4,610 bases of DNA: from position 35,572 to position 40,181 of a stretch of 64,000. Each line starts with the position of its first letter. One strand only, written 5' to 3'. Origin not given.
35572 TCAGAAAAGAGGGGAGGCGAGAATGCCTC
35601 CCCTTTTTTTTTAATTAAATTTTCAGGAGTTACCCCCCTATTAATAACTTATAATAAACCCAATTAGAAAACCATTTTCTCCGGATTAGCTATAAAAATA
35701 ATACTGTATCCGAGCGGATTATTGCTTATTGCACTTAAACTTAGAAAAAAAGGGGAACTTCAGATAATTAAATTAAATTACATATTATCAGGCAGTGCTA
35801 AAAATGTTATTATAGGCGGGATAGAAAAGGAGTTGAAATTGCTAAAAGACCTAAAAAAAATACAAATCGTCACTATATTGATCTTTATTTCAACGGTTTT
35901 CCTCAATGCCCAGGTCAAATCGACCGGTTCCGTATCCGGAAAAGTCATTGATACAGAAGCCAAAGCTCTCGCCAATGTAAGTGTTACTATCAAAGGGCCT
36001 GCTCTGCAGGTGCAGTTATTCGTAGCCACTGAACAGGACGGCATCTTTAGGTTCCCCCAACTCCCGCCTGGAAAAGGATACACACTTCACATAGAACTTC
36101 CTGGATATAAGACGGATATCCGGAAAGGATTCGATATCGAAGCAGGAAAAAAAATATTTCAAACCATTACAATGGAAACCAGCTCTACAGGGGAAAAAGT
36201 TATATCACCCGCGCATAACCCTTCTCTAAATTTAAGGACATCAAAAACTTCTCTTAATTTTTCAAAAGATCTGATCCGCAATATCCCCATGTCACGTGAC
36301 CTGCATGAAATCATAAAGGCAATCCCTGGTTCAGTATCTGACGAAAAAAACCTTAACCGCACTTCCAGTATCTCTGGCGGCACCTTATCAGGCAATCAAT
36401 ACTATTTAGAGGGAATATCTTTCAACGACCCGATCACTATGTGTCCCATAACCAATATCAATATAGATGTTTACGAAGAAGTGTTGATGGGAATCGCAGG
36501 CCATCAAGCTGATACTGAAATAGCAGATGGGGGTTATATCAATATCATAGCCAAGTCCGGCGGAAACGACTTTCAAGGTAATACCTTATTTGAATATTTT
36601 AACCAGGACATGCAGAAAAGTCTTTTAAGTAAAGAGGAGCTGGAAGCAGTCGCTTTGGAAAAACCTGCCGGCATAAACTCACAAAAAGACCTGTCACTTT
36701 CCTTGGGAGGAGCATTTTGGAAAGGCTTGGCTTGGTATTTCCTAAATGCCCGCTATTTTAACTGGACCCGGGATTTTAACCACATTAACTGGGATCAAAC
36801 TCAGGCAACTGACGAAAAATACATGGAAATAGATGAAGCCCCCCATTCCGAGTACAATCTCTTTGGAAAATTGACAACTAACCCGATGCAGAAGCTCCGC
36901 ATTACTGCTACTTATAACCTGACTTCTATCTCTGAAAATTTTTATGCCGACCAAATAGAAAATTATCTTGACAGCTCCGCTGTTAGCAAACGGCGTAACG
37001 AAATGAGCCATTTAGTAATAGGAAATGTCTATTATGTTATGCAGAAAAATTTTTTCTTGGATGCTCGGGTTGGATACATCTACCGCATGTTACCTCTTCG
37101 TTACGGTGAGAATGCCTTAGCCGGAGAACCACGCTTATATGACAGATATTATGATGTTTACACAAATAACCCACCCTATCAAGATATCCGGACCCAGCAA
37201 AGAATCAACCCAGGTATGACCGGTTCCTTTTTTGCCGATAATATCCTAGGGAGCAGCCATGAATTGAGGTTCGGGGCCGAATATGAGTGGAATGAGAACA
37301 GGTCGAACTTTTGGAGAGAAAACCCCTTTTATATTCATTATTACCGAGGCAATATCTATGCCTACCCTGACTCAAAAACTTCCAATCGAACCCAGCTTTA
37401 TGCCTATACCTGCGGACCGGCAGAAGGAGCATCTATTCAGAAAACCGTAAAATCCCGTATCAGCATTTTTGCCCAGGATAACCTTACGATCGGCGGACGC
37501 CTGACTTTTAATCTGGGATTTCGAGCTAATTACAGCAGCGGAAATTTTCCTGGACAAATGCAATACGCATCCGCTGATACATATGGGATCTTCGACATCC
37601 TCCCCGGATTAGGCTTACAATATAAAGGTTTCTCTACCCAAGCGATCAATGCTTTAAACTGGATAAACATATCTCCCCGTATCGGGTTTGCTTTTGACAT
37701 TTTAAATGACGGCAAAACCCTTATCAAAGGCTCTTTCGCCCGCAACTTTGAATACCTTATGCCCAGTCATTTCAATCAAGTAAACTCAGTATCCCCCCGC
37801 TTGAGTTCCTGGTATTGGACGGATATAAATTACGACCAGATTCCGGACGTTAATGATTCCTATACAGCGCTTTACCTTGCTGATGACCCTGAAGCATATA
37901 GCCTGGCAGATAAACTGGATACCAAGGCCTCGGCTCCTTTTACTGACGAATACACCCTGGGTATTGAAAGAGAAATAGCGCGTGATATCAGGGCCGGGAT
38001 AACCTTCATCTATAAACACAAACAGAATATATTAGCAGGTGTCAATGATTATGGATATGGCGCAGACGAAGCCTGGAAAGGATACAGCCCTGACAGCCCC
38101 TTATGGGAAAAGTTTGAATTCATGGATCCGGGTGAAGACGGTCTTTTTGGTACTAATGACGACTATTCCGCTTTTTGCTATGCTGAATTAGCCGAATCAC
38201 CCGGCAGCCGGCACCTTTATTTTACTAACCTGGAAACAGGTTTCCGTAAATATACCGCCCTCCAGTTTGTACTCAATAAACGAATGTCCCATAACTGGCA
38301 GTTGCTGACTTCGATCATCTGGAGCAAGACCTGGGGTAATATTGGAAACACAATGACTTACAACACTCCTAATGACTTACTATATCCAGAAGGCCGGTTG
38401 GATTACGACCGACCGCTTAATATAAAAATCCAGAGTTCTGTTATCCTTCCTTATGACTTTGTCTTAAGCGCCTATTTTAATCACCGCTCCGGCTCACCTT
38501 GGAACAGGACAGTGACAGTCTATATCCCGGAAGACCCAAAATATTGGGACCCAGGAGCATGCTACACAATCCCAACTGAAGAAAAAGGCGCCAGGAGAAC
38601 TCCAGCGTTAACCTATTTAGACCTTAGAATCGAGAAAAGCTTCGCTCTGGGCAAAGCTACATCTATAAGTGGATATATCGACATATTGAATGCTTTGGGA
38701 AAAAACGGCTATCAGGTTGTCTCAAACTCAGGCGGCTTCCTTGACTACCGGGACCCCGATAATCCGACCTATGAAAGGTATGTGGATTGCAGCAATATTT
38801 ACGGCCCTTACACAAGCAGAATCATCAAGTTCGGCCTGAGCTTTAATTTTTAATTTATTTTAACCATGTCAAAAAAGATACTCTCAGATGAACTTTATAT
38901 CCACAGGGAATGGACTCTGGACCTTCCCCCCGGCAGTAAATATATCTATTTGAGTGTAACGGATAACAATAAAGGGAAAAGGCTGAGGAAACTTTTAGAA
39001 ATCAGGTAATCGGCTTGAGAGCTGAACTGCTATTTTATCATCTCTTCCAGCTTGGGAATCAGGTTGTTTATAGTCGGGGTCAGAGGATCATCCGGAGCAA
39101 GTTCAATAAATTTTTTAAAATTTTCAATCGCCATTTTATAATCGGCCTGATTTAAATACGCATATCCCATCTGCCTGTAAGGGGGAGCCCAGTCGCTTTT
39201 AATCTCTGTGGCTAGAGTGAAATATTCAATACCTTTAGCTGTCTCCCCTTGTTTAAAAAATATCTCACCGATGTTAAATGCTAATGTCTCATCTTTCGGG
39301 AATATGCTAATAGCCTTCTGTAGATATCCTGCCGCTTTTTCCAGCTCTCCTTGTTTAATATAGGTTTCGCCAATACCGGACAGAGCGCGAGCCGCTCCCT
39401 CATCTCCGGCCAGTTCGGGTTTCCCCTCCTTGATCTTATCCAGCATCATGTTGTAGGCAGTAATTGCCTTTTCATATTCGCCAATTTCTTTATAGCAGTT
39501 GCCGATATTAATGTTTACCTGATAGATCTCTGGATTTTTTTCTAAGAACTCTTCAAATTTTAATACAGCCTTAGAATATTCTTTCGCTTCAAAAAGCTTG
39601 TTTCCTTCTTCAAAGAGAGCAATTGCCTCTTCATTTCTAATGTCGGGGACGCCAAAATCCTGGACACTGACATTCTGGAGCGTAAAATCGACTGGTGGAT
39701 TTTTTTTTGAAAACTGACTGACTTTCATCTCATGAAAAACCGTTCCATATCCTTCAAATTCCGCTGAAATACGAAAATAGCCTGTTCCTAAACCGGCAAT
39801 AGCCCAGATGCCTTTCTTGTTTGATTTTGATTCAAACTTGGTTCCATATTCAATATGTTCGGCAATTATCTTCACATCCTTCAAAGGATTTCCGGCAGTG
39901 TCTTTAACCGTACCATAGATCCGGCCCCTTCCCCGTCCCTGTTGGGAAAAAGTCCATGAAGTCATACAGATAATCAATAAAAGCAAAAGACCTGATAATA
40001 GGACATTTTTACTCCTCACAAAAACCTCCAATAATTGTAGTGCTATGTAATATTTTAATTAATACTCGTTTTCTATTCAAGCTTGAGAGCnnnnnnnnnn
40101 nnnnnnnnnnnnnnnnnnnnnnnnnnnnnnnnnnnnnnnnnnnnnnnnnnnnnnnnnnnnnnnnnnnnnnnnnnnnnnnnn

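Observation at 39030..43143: Overlapping pair of GWxTD-domain genes plus TPR lipoprotein, convergent with tandem Oar-like outer-membrane genes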

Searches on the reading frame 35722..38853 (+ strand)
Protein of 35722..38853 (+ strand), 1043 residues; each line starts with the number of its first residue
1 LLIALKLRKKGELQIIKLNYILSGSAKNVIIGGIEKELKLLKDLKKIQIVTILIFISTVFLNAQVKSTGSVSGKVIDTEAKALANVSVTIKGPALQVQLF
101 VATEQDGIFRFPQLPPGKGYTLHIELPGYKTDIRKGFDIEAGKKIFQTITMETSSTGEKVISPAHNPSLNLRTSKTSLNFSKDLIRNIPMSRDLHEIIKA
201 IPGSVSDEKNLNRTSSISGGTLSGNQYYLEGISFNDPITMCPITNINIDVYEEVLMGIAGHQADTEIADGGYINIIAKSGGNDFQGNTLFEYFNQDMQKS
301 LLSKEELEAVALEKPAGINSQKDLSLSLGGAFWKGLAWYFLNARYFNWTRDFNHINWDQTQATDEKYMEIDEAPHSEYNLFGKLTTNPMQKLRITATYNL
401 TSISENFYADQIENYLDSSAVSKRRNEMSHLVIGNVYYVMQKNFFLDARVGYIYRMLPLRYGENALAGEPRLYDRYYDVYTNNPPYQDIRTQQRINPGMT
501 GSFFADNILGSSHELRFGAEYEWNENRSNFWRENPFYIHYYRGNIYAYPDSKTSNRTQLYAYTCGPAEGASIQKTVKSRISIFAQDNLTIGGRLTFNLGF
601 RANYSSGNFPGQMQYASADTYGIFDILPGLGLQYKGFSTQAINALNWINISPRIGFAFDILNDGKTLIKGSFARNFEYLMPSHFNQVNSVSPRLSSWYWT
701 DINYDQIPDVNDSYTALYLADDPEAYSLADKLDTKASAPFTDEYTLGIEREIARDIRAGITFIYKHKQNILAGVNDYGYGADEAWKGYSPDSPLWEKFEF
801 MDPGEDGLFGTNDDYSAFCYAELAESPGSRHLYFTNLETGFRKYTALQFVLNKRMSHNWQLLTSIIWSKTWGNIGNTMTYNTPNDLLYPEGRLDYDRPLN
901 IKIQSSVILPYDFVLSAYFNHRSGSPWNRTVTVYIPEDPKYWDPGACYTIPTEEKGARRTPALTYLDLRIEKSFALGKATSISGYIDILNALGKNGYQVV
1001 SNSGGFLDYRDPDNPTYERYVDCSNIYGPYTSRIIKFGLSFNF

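Call 3: search_protein_families(library=pfam, proteins=[window:35722-38853:+], max_evalue=0.01)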
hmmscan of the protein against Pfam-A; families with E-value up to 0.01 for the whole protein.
window:35722-38853:+ (1043 aa): 3 families
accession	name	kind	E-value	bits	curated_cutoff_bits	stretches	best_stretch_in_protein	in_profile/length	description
PF25183.1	OMP_b-brl_4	-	9e-26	90.9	30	1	365-910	142-678/838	Outer membrane beta barrel domain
PF13620.12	CarboxypepD_reg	-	7.4e-13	49.1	32.3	1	70-151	1-81/82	Carboxypeptidase regulatory-like domain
PF13715.12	CarbopepD_reg_2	-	8.8e-08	32.5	32.2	1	71-155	1-80/88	CarboxypepD_reg-like domain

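Call 4: search_protein_families(library=ncbifam, proteins=[window:35722-38853:+], max_evalue=0.01)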
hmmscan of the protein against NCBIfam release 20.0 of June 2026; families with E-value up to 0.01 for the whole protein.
window:35722-38853:+ (1043 aa): 0 families

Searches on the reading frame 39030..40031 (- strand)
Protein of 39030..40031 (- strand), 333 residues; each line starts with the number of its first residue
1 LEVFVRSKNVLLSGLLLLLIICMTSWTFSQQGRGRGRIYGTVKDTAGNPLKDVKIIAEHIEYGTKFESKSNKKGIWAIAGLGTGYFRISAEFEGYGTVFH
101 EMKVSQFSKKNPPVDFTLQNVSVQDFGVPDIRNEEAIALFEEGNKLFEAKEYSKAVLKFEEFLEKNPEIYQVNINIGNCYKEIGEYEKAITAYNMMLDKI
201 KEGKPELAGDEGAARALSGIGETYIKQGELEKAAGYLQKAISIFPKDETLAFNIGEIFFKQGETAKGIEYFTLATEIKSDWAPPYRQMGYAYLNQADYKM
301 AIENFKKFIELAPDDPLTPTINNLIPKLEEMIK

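Call 3: search_protein_families(library=pfam, proteins=[window:39030-40031:-], max_evalue=0.01)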
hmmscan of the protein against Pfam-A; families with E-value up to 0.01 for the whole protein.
window:39030-40031:- (333 aa): 23 families
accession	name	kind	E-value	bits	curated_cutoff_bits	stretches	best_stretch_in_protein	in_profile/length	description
PF07719.23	TPR_2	-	1.7e-27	93.6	27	3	214-247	1-34/34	Tetratricopeptide repeat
PF00515.34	TPR_1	-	6.4e-26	89.5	27.8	3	214-247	1-34/34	Tetratricopeptide repeat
PF13181.12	TPR_8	-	9.4e-20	69.5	25.7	3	287-315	6-34/34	Tetratricopeptide repeat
PF13174.12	TPR_6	-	4.7e-16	58.7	26.3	1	216-246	2-32/33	Tetratricopeptide repeat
PF13424.12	TPR_12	-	4.8e-16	59.1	30.1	2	210-245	41-76/77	Tetratricopeptide repeat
PF13432.12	TPR_16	-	1e-14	55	32.7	3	222-277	5-60/65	Tetratricopeptide repeat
PF13428.12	TPR_14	-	4.4e-13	48.9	23.5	1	219-255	6-42/44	Tetratricopeptide repeat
PF14559.12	TPR_19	-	8.2e-13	48.9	25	2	225-285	2-61/68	Tetratricopeptide repeat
PF13176.12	TPR_7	-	2.3e-12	46.4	27.9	1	216-242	1-27/36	Tetratricopeptide repeat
PF13414.12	TPR_11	-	1.1e-11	44.7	26.8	1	221-262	1-42/42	TPR repeat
PF13431.12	TPR_17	-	1.1e-11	44.5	24.4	1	159-190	2-33/34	Tetratricopeptide repeat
PF13620.12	CarboxypepD_reg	-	1.5e-09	38.5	32.3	1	38-119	2-82/82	Carboxypeptidase regulatory-like domain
PF13371.12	TPR_9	-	1e-08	35.5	35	1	256-323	3-70/73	Tetratricopeptide repeat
PF23914.1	TPR_CcmH_CycH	-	1.2e-05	25.6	42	0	221-315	57-154/158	Cytochrome c-type biogenesis protein H TPR domain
PF24575.1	TPR_Slam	-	2.5e-05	25.1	35.2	0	134-182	45-93/104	Surface lipoprotein assembly modifier, N-terminal TPR repeats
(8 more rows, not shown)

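Call 4: search_protein_families(library=ncbifam, proteins=[window:39030-40031:-], max_evalue=0.01)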
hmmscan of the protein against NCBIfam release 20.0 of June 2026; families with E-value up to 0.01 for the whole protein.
window:39030-40031:- (333 aa): 28 families (the best 25 are shown)
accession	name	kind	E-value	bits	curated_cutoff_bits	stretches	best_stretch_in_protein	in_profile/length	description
NF040959.1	MamA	equivalog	8.7e-21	74.3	200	2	214-311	105-202/204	magnetosome protein MamA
TIGR02917.1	PEP_TPR_lipo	equivalog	1.4e-14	52.9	312.2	1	212-318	361-467/899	XrtA/PEP-CTERM system TPR-repeat protein PrsT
TIGR02521.1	type_IV_pilW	equivalog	4.6e-14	52.5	154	1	210-316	61-169/234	type IV pilus biogenesis/stability protein PilW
TIGR02795.1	tol_pal_ybgF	equivalog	9.8e-14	52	90.1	1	138-248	4-110/119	tol-pal system protein YbgF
TIGR02552.1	LcrH_SycD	equivalog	4.9e-12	45.7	104.8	2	136-248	18-120/136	SycD/LcrH family type III secretion system chaperone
NF047507.1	TPR_BatC_Lepto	exception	2.9e-10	40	175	2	222-314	32-128/214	TPR repeat-containing protein BatC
NF033762.1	social_mot_Tgl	equivalog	4.3e-10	39.4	225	1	152-302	82-224/252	social motility TPR repeat lipoprotein Tgl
NF047371.1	FlcA_CTERM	equivalog_domain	2.1e-09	36.4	300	2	147-204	484-541/646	periplasmic flagellar collar protein FlcA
NF033920.0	C39_PA2778_fam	equivalog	5.1e-09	35.9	150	2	224-312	166-254/255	PA2778 family cysteine peptidase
NF053607.1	CHU_0125_OmpA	equivalog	5.7e-08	31.7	620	1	139-199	22-82/639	CHU_0125 family OmpA-like outer membrane integrity protein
TIGR00990.1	3a0801s09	subfamily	1.6e-07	30.3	757.25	2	130-191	121-181/615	mitochondrial import receptor subunit TOM70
NF008755.0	PRK11788.1-3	equivalog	4.8e-07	29.4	430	1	150-238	50-132/388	lipopolysaccharide assembly protein LapB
TIGR03302.1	OM_YfiO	subfamily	5.4e-07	29.3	81.4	0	133-194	30-94/239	outer membrane protein assembly factor BamD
NF002725.1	PRK02603.1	equivalog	1.2e-06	28.7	143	0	216-266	74-124/173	photosystem I assembly protein Ycf3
NF047558.1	TPR_END_plus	domain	1.3e-06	28.2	32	0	223-246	8-31/56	TPR end-of-group domain-containing protein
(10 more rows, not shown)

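Call 66: search_protein_families(library=padloc, proteins=[window:39030-40031:-], max_evalue=0.01)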
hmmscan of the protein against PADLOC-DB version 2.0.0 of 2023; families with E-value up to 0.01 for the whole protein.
window:39030-40031:- (333 aa): 1 family
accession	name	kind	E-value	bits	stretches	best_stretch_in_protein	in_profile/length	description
PDLC01169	TPR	-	1.3e-05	22.7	1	166-246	104-181/252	TPR repeats containing protein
